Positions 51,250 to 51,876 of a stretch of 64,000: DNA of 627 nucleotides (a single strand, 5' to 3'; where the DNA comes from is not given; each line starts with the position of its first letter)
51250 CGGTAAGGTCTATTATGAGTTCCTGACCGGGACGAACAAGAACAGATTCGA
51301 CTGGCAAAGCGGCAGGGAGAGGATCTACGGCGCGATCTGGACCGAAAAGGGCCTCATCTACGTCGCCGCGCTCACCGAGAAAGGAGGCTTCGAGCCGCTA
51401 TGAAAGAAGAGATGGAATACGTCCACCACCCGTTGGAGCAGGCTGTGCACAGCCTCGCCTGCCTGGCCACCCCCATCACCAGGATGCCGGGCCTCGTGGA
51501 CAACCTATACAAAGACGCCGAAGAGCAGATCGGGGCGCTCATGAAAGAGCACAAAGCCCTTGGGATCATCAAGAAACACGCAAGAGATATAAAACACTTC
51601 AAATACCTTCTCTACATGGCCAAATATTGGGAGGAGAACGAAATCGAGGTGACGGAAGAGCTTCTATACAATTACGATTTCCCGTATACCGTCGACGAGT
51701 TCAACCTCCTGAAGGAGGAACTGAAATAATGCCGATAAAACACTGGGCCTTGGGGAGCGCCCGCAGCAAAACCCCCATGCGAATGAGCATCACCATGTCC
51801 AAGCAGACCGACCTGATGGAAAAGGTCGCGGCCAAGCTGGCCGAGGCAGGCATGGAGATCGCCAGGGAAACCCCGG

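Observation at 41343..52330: Paralogous small-protein family A with conserved C-terminal tag YG(K/E)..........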

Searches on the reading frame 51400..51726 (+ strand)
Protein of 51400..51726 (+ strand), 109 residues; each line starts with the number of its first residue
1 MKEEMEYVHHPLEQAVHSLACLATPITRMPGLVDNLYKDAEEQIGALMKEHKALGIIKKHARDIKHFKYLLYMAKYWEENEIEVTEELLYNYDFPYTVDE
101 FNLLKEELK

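Call 56: search_protein_families(library=pfam, proteins=[window:51400-51726:+], max_evalue=0.1)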
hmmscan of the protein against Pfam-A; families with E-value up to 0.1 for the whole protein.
window:51400-51726:+ (109 aa): 0 families

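Call 57: search_protein_families(library=phrogs, proteins=[window:51400-51726:+], max_evalue=0.1)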
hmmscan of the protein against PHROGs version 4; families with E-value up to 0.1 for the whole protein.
window:51400-51726:+ (109 aa): 1 family
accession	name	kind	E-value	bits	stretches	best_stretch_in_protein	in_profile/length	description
phrog_21981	-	unknown function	0.07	14.4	1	38-65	4-31/57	-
